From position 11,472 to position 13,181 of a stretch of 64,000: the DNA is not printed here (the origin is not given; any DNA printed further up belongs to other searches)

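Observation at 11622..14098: Fusion of a GT-C-like membrane domain to a GtrB-like GT2, followed by a DUF2304/GtrA-like small membrane protein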

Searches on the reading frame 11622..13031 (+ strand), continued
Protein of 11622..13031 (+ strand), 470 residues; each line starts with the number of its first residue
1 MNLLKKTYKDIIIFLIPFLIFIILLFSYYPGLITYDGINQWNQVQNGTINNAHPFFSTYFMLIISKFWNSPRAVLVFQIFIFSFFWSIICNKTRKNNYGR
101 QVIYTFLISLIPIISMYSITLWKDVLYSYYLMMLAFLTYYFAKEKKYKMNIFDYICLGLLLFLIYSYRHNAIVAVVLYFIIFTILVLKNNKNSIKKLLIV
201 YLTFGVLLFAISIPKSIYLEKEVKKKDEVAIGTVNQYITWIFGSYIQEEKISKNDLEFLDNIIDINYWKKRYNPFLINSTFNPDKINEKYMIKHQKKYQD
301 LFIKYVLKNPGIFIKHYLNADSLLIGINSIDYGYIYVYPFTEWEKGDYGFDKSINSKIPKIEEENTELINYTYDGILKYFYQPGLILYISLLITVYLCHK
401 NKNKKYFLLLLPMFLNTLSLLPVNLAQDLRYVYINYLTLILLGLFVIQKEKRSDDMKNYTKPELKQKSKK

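Call 43: find_encoding_contigs(protein=P0001, flank=5000, max_places=4)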
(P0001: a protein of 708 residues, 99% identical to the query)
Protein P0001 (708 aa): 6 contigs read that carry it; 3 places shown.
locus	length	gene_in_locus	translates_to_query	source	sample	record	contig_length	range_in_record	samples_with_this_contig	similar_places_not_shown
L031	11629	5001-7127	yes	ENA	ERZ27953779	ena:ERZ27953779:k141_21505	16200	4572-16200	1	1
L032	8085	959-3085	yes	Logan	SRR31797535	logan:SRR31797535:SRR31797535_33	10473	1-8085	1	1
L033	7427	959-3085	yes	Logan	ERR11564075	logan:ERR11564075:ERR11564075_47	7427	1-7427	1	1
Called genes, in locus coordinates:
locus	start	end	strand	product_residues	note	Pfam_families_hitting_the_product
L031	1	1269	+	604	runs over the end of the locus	PF04488:Gly_transf_sug, PF05704:Caps_synth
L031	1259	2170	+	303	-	-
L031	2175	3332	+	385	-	PF04230:PS_pyruv_trans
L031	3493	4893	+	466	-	PF01473:Choline_bind_1 (faint), PF19127:Choline_bind_3, PF24828:DUF7713 (faint), PF19127:Choline_bind_3, PF01183:Glyco_hydro_25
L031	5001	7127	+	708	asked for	PF00535:Glycos_transf_2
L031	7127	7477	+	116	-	PF10066:DUF2304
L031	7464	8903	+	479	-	PF01943:Polysacc_synt (weak), PF13440:Polysacc_synt_3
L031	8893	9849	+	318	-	PF01531:Glyco_transf_11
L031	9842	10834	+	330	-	PF00535:Glycos_transf_2, PF10111:Glyco_tranf_2_2, PF13641:Glyco_tranf_2_3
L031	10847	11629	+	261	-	?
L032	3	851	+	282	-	?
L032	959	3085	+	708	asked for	PF00535:Glycos_transf_2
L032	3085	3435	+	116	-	PF10066:DUF2304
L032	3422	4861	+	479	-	PF01943:Polysacc_synt (weak), PF13440:Polysacc_synt_3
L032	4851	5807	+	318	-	PF01531:Glyco_transf_11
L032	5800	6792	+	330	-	PF00535:Glycos_transf_2, PF10111:Glyco_tranf_2_2, PF13641:Glyco_tranf_2_3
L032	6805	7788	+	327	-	PF00535:Glycos_transf_2, PF10111:Glyco_tranf_2_2, PF13641:Glyco_tranf_2_3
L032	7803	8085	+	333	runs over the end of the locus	PF01501:Glyco_transf_8, PF18404:Glyco_transf_24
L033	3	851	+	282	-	?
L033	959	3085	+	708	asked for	PF00535:Glycos_transf_2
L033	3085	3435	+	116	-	PF10066:DUF2304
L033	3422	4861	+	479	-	PF01943:Polysacc_synt (weak), PF13440:Polysacc_synt_3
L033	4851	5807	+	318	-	PF01531:Glyco_transf_11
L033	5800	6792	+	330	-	PF00535:Glycos_transf_2, PF10111:Glyco_tranf_2_2, PF13641:Glyco_tranf_2_3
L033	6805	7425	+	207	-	?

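Call 45: fold_search(model_id=the predicted structure, library=pdb)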
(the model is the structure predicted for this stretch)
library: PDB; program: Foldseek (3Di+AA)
matches with E <= 10: 110; with E <= 0.001: 0
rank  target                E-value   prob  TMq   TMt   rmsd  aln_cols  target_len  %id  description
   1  6s7t_A                4.2e-03  1.00  0.40  0.29  15.2       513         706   13  Cryo-EM structure of human oligosaccharyltransferase complex OST-B (released 2019-12-18)
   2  9n9j_I                4.8e-03  1.00  0.42  0.30  16.7       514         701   12  Structure of a GRP94 folding intermediate engaged with a CCDC134- and FKBP11-bound secretory translocon (released 2025-11-19)
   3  6ftg_5                1.7e-02  1.00  0.38  0.30  16.7       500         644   11  Subtomogram average of OST-containing ribosome-translocon complexes from canine rough microsomal membranes (released 2018-03-21)
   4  8b6l_I                2.0e-02  1.00  0.40  0.30  16.8       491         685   12  Subtomogram average of the human Sec61-TRAP-OSTA-translocon (released 2022-12-07)
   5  6gxc_A                7.4e-02  0.99  0.42  0.30  16.4       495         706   13  Bacterial oligosaccharyltransferase PglB in complex with an inhibitory peptide and a reactive lipid-linked oligosaccha (released 2018-11-14)
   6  5ezm                  9.8e-02  0.84  0.28  0.25  20.1       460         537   12  Crystal Structure of ArnT from Cupriavidus metallidurans in the apo state (released 2016-02-17)
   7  8agb_A                1.4e-01  0.89  0.26  0.20  21.6       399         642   11  Structure of yeast oligosaccharylransferase complex with lipid-linked oligosaccharide bound (released 2022-12-07)
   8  8pn9_A                1.6e-01  0.97  0.41  0.31  16.6       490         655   11  Structure of human oligosaccharyltransferase OST-A complex bound to NGI-1 (released 2024-05-08)
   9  5ogl_A                2.0e-01  0.96  0.40  0.28  16.2       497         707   13  Structure of bacterial oligosaccharyltransferase PglB in complex with an acceptor peptide and an lipid-linked oligosac (released 2017-10-25)
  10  9s6r_A                2.5e-01  0.97  0.31  0.37  14.3       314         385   11  Ternary cryo-EM structure of yeast ALG3 with Dol25-PP-GlcNAc2Man5, Dol25-P-Man, and Fab (released 2026-03-18)
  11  6s7o_A                2.7e-01  0.90  0.38  0.30  16.7       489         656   13  Cryo-EM structure of human oligosaccharyltransferase complex OST-A (released 2019-12-18)
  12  3rce_A                2.9e-01  0.85  0.34  0.25  16.5       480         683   11  Bacterial oligosaccharyltransferase PglB (released 2011-06-15)
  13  6c26_A                3.0e-01  0.96  0.31  0.24  15.7       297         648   13  The Cryo-EM structure of a eukaryotic oligosaccharyl transferase complex (released 2018-01-31)
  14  7oci_F                3.1e-01  0.80  0.27  0.21  21.7       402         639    9  Cryo-EM structure of yeast Ost6p containing oligosaccharyltransferase complex (released 2022-02-16)
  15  6ezn_F                4.9e-01  0.84  0.37  0.29  17.7       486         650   12  Cryo-EM structure of the yeast oligosaccharyltransferase (OST) complex (released 2018-01-17)
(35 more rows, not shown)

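Call 64: find_related_loci(query=A1, collection=metagenome_contigs, flank=4000)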
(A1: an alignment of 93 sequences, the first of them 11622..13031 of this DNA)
Query A1 (470 aa) in metagenome_contigs; peptide patterns used: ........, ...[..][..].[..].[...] (x = any residue, [..] = any of these).
153 stretches matched a pattern; 13 encode a relative of the query (tblastn E <= 1e-3); 13 distinct loci.
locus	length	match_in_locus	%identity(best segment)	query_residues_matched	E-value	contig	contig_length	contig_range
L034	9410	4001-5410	99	1-470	0e+0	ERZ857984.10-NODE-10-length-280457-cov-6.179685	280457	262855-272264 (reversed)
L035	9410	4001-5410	98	1-470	0e+0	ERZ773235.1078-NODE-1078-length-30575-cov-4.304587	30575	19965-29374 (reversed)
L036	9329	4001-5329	40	5-444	5e-97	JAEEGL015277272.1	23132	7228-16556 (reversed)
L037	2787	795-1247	97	1-151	2e-95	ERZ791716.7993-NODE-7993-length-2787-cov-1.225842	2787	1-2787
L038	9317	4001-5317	42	12-438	5e-93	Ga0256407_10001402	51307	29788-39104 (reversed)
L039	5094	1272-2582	41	24-461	3e-89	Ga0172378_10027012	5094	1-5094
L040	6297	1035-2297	41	27-438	2e-89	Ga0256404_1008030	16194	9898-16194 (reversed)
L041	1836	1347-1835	55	1-161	7e-54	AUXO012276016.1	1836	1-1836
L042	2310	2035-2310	95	1-92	2e-42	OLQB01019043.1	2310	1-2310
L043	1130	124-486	64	28-148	1e-43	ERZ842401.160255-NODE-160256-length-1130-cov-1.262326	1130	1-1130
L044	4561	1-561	43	258-446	7e-35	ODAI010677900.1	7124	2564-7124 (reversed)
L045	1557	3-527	40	272-448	5e-31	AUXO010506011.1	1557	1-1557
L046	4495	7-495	45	293-452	3e-30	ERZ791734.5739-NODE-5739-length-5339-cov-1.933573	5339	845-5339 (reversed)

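Call 68: find_encoding_contigs(protein=P0018, flank=4000, max_places=1)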
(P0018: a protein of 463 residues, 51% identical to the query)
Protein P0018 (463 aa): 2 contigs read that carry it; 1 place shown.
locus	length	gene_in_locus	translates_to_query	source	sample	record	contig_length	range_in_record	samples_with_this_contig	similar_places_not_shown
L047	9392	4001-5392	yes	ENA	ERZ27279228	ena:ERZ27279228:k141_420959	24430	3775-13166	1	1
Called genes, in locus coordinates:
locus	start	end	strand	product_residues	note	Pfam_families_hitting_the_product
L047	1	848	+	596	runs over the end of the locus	PF04488:Gly_transf_sug, PF05704:Caps_synth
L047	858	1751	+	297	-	-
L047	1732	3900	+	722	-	-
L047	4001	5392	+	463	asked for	-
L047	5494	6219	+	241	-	PF00535:Glycos_transf_2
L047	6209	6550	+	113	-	PF10066:DUF2304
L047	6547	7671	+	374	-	PF13439:Glyco_transf_4, PF00534:Glycos_transf_1, PF13692:Glyco_trans_1_4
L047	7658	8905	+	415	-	-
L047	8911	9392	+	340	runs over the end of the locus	PF13439:Glyco_transf_4, PF20706:GT4-conflict, PF00534:Glycos_transf_1, PF13692:Glyco_trans_1_4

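Call 69: find_encoding_contigs(protein=P0016, flank=4000, max_places=1)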
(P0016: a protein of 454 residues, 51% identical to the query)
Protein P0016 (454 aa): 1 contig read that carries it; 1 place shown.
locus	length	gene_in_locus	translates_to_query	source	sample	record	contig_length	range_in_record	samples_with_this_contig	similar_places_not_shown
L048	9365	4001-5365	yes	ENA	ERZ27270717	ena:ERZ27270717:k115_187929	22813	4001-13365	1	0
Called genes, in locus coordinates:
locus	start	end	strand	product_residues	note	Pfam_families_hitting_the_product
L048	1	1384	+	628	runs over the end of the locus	PF03706:LPG_synthase_TM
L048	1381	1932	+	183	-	PF00702:Hydrolase, PF13419:HAD_2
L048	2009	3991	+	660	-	PF09913:DUF2142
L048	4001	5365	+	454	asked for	-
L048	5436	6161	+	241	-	PF00535:Glycos_transf_2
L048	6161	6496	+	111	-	PF10066:DUF2304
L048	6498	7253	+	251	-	PF14393:DUF4422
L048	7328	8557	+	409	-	-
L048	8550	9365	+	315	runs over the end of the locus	PF00535:Glycos_transf_2, PF10111:Glyco_tranf_2_2, PF13641:Glyco_tranf_2_3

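Call 81: search_protein_families(library=pfam, proteins=[P0052, P0057], max_evalue=0.1)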
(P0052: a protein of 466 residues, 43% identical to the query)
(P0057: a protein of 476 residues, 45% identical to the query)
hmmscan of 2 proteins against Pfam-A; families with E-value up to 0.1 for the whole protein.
P0052 (466 aa): 2 families
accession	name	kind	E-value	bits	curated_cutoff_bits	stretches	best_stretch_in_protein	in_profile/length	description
PF13231.12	PMT_2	-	3.2e-06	27.9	26.1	1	53-206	2-156/160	Dolichyl-phosphate-mannose-protein mannosyltransferase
PF04932.20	Wzy_C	-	0.0014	18.8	31.7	1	158-220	4-66/149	O-Antigen ligase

P0057 (476 aa): 2 families
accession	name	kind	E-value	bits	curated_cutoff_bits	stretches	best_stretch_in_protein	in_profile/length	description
PF13231.12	PMT_2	-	1.1e-05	26.1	26.1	1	52-207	2-151/160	Dolichyl-phosphate-mannose-protein mannosyltransferase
PF04932.20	Wzy_C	-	0.00011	22.5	31.7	1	155-218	2-65/149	O-Antigen ligase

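Call 97: search_protein_representatives(alignment_id=A1)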
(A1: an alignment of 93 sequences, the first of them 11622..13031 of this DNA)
Query: 93 sequences, 463 profile positions. Proteins with E-value up to 0.001 (for the whole library): 7658; up to 1e-10: 4216; up to 1e-30: 625. The best 150 are listed.
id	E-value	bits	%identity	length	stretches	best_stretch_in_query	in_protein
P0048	2.3e-181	620.0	-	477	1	4-462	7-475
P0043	8.7e-172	588.5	-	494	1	7-459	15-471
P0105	5.6e-169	579.2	-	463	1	5-462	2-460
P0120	1.1e-168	578.2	-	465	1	3-462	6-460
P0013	2.2e-165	567.4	-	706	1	5-452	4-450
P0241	1.2e-140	485.8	-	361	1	104-461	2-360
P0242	1.9e-140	485.1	-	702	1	8-461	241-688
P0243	4.3e-137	474.1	-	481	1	6-459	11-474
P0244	4.0e-135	467.6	-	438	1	6-435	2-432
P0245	5.3e-132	457.3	-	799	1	20-459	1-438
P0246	2.0e-131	455.4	-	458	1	11-455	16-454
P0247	3.1e-128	444.9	-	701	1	4-460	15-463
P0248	1.0e-124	433.3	-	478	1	4-460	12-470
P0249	4.2e-120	418.0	-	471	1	4-459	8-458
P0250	1.8e-118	412.7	-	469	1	5-460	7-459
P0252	1.0e-107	377.2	-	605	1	1-458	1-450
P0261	1.7e-82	294.1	-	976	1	2-459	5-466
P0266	8.8e-73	262.0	-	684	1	5-461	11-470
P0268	4.9e-71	256.3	-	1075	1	4-458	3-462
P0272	1.1e-69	251.8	-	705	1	7-460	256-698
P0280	2.6e-64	234.1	-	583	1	7-456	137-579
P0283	1.6e-63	231.6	-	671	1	5-459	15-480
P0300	2.4e-57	211.2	-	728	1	5-459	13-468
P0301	3.2e-57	210.8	-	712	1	13-454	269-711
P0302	3.4e-57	210.6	-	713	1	4-457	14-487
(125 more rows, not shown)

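Call 100: search_protein_families(library=pfam, alignment_id=A4, max_evalue=0.001)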
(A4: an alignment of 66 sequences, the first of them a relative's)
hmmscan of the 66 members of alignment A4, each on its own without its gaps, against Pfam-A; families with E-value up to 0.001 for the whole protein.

A. member 1, P0245 (799 aa): 1 family
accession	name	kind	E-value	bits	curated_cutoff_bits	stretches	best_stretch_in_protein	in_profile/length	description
PF01757.29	Acyl_transf_3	-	6.3e-31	108.1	31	1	448-758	2-324/326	Acyltransferase domain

B. families by the number of members that match (of 66 scanned): 9 families
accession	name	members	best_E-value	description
PF19484.4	DUF6020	44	6.5e-94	Family of unknown function (DUF6020)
PF13231.12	PMT_2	3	0.00012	Dolichyl-phosphate-mannose-protein mannosyltransferase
PF00535.33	Glycos_transf_2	2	1.4e-39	Glycosyl transferase family 2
PF09913.15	DUF2142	1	8.6e-40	Predicted membrane protein (DUF2142)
PF01757.29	Acyl_transf_3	1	6.3e-31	Acyltransferase domain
PF04138.20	GtrA_DPMS_TM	1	3.8e-24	GtrA/DPMS, transmembrane domain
PF13641.12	Glyco_tranf_2_3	1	7.7e-16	Glycosyltransferase like family 2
PF12710.13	HAD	1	9.4e-13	haloacid dehalogenase-like hydrolase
PF13712.12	Glyco_tranf_2_5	1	3.3e-05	Glycosyltransferase like family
